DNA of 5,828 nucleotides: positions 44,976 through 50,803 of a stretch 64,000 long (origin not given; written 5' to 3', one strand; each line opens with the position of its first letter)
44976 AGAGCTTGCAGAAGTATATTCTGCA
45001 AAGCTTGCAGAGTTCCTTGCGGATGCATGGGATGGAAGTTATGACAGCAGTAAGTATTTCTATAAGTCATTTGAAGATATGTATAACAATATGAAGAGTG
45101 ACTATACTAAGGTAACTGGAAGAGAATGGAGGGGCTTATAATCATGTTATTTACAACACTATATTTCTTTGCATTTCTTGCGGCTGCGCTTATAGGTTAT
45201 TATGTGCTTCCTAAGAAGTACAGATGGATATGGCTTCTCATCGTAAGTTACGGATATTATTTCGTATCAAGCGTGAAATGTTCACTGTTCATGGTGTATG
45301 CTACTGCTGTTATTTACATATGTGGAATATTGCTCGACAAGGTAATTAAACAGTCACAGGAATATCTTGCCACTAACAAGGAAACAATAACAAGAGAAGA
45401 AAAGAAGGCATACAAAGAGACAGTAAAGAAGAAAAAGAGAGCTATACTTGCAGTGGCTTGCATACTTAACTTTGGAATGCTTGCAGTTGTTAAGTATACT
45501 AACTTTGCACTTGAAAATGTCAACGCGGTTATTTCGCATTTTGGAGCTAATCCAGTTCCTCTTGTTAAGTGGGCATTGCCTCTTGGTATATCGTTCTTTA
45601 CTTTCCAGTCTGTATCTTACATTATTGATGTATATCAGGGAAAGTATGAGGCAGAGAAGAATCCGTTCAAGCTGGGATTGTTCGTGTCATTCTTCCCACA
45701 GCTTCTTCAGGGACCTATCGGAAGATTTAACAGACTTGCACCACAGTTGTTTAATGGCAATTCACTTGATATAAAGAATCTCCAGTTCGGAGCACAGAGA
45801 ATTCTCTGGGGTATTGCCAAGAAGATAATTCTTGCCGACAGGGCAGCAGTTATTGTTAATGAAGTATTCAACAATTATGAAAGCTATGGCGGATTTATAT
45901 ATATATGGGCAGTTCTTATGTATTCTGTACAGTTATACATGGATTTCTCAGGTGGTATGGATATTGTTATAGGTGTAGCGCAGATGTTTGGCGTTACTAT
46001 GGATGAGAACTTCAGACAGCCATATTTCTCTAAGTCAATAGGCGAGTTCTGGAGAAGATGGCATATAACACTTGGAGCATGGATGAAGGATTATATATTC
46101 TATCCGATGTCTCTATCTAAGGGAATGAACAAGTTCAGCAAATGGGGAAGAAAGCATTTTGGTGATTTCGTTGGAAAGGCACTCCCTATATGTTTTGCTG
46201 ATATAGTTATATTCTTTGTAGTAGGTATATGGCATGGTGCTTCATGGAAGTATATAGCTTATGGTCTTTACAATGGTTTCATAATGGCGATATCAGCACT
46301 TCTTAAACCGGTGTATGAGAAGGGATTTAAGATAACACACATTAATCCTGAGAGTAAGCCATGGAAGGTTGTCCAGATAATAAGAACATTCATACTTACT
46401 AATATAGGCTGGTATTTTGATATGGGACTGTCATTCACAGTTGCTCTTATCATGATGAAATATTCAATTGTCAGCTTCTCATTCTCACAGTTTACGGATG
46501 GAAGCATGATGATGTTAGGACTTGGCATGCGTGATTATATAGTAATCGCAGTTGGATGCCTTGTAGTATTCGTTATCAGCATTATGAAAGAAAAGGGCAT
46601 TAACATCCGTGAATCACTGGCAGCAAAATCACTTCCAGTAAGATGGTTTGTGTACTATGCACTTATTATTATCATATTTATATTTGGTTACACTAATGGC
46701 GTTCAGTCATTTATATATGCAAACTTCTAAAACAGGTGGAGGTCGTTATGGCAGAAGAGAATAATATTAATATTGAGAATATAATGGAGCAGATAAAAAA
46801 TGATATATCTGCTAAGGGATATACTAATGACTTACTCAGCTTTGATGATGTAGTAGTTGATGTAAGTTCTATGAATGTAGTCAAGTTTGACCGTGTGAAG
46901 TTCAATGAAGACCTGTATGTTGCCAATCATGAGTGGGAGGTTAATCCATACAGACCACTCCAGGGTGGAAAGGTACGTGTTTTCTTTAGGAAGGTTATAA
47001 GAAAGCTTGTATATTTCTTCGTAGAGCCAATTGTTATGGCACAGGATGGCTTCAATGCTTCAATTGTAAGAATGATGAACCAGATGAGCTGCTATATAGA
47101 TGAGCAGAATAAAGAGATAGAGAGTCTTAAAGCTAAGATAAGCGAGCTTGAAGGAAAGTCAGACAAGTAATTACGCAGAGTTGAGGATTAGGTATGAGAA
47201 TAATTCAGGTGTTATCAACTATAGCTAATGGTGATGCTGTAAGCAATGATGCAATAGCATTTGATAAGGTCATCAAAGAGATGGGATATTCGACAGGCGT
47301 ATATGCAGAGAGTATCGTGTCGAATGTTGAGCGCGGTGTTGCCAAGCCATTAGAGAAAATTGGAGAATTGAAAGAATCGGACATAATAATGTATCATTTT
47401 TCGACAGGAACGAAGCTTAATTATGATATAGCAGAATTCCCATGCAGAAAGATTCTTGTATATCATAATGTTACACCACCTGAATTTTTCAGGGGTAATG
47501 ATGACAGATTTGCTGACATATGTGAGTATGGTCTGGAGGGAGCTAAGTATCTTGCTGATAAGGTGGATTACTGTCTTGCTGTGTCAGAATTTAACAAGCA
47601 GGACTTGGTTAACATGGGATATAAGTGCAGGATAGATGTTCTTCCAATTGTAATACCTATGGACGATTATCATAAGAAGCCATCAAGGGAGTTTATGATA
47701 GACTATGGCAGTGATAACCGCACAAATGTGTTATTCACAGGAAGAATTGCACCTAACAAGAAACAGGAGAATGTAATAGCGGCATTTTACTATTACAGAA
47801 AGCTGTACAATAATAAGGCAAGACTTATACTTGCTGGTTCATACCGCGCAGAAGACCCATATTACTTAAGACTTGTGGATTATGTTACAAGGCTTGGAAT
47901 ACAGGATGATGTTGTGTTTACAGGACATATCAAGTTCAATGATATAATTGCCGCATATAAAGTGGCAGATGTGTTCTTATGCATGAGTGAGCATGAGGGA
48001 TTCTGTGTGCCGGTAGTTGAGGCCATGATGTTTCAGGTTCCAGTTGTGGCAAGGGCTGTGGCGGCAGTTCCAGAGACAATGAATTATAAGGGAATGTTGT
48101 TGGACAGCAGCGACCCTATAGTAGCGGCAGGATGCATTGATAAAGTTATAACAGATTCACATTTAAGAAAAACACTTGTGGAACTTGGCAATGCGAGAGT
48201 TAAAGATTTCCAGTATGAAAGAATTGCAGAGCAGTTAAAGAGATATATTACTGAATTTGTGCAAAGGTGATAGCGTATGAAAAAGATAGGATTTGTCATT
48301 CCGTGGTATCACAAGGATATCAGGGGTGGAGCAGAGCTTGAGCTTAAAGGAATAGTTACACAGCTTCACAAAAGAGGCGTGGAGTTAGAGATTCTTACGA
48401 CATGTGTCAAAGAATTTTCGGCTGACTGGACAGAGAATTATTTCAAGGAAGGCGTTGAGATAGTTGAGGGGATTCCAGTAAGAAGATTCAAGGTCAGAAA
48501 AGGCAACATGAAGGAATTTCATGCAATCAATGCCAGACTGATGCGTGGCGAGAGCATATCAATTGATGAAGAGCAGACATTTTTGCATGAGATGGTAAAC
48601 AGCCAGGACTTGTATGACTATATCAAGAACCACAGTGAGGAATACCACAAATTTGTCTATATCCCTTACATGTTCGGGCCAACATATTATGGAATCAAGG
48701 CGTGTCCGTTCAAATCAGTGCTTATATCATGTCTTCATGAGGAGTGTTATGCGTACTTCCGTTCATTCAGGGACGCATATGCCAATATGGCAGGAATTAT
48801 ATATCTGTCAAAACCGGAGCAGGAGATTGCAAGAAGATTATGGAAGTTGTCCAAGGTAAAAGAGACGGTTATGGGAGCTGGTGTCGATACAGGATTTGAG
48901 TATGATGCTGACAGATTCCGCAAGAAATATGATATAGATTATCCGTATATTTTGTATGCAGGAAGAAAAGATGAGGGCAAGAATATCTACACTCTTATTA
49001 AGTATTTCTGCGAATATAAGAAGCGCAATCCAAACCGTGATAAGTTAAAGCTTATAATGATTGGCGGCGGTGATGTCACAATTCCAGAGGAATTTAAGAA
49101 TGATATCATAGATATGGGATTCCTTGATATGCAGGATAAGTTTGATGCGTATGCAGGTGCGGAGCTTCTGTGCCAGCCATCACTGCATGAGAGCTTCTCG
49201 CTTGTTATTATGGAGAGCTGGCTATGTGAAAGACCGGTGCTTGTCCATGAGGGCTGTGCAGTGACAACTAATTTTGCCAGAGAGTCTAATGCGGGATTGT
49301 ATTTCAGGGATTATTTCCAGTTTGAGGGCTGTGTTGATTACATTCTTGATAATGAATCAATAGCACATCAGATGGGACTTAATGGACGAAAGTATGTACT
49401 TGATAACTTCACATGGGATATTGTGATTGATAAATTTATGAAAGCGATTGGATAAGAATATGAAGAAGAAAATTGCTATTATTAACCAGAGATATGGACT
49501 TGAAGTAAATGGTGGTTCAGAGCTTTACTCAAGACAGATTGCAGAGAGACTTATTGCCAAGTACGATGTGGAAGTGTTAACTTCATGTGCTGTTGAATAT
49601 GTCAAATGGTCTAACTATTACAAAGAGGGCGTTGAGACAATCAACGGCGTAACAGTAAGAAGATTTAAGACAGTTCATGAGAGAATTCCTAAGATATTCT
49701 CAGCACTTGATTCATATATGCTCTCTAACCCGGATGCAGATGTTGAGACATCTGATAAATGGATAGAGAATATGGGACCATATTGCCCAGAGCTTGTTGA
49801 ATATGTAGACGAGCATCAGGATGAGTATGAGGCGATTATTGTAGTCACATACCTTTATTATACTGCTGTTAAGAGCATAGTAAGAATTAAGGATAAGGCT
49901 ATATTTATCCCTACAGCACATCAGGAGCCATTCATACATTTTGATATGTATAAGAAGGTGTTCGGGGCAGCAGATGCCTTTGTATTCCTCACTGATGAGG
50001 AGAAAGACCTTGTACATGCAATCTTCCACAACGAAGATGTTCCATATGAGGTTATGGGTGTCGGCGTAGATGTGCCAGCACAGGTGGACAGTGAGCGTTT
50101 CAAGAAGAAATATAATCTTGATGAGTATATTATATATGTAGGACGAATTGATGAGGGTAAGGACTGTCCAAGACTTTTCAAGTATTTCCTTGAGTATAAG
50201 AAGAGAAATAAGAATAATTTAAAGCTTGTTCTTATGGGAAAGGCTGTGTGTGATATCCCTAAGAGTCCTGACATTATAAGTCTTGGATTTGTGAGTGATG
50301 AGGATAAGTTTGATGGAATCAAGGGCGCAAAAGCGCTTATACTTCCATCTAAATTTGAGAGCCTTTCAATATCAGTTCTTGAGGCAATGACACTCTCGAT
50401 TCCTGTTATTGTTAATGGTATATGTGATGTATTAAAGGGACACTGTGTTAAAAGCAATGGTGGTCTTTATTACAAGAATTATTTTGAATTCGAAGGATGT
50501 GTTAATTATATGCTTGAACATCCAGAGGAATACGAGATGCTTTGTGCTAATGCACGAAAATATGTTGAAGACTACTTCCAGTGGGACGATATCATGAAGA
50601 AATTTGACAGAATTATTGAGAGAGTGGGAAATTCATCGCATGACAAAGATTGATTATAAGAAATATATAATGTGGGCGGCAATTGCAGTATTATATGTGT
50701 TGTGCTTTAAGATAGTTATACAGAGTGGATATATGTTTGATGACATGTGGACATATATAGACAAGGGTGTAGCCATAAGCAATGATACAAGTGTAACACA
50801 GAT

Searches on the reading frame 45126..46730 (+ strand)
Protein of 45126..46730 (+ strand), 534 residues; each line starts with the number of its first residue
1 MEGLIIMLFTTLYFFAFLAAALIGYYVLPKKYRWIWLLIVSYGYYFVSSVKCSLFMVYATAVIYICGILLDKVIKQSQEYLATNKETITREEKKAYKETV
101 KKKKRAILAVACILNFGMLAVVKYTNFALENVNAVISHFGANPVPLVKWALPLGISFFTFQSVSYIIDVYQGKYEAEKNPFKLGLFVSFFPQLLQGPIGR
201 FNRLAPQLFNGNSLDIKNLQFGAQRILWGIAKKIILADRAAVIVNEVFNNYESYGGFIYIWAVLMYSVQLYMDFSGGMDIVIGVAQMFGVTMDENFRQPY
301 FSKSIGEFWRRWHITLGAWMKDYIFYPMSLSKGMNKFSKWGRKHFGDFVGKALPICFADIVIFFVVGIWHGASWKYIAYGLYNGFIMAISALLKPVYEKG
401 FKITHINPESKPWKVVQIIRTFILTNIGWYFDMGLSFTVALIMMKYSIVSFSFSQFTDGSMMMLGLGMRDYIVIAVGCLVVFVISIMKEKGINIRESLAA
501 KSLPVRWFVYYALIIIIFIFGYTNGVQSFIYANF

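Call 5: search_protein_families(library=pfam, proteins=[window:45126-46730:+])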
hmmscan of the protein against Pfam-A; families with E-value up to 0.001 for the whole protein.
window:45126-46730:+ (534 aa): 1 family
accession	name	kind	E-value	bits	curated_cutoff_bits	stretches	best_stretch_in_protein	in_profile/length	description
PF03062.24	MBOAT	-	1.5e-14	54.5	27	1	185-399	86-303/337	MBOAT, membrane-bound O-acyltransferase family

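Call 71: search_protein_families(library=ncbifam, proteins=[window:45126-46730:+], max_evalue=0.00001)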
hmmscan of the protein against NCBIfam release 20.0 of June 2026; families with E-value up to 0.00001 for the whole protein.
window:45126-46730:+ (534 aa): 1 family
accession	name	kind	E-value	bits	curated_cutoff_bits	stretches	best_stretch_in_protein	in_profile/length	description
TIGR04091.1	LTA_dltB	equivalog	1e-47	163.2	375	1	45-429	22-373/380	D-alanyl-lipoteichoic acid biosynthesis protein DltB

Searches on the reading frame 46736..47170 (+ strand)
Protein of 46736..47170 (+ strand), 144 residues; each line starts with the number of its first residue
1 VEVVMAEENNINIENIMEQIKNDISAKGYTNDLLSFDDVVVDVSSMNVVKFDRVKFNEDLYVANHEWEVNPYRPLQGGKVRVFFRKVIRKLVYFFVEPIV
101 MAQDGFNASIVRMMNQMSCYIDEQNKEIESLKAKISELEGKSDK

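Call 5: search_protein_families(library=pfam, proteins=[window:46736-47170:+])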
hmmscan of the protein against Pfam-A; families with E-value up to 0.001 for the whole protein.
window:46736-47170:+ (144 aa): 0 families

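Call 67: search_protein_families(library=pfam, proteins=[window:46736-47170:+], max_evalue=1)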
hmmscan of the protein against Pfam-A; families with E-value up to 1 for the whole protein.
window:46736-47170:+ (144 aa): 3 families
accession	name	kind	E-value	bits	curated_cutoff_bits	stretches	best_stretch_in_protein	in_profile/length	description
PF24901.1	HTH_MCM7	-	0.028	14.7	26.5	1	7-48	24-63/76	DNA replication licensing factor MCM7, winged helix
PF21773.2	ODAD1_CC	-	0.06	12.8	27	1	120-141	192-213/287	ODAD1 central coiled coil region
PF08967.16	ENCP4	-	0.095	13.3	31.4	0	102-138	19-52/81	Putative type 4B encapsulin shell protein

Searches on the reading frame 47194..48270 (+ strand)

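Call 5: search_protein_families(library=pfam, proteins=[window:47194-48270:+])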
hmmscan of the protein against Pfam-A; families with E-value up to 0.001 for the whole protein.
window:47194-48270:+ (358 aa): 3 families
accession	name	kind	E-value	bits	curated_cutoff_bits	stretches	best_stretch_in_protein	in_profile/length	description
PF00534.26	Glycos_transf_1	-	1.2e-25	90.5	26.4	1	174-330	13-167/172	Glycosyl transferases group 1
PF13692.12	Glyco_trans_1_4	-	6.2e-22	78.8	27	1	177-321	2-142/142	Glycosyl transferases group 1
PF20706.3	GT4-conflict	-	0.00073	19.1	26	0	154-288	179-312/385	Family 4 Glycosyltransferase in conflict systems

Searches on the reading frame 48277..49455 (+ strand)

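Call 5: search_protein_families(library=pfam, proteins=[window:48277-49455:+])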
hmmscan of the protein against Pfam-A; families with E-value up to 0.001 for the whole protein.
window:48277-49455:+ (392 aa): 3 families
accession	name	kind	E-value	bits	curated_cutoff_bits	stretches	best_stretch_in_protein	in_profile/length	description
PF00534.26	Glycos_transf_1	-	1e-12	48.4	26.4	1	213-372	4-171/172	Glycosyl transferases group 1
PF13692.12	Glyco_trans_1_4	-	6.3e-12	46.4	27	1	223-342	2-123/142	Glycosyl transferases group 1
PF13524.12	Glyco_trans_1_2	-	0.00019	21.8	25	1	281-388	33-143/144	Glycosyl transferase-like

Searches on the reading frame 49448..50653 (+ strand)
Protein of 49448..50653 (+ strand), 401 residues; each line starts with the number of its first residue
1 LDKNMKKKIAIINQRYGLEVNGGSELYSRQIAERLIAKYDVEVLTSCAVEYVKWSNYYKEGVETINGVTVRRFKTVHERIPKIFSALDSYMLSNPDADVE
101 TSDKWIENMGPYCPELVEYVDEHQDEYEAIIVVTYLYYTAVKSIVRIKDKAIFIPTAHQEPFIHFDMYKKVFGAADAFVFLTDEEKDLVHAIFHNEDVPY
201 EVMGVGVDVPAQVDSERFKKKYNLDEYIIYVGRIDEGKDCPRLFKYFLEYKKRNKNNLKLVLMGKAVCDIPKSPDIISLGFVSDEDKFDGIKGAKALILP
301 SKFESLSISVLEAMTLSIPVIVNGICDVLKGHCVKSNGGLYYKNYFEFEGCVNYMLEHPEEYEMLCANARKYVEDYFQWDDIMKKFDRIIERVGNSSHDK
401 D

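Call 5: search_protein_families(library=pfam, proteins=[window:49448-50653:+])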
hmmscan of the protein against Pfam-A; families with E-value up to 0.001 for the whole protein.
window:49448-50653:+ (401 aa): 2 families
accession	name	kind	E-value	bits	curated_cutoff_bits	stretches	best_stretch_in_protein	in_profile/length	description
PF00534.26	Glycos_transf_1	-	3.3e-15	56.5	26.4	1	219-371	6-171/172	Glycosyl transferases group 1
PF13692.12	Glyco_trans_1_4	-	8.1e-11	42.8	27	1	227-325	3-108/142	Glycosyl transferases group 1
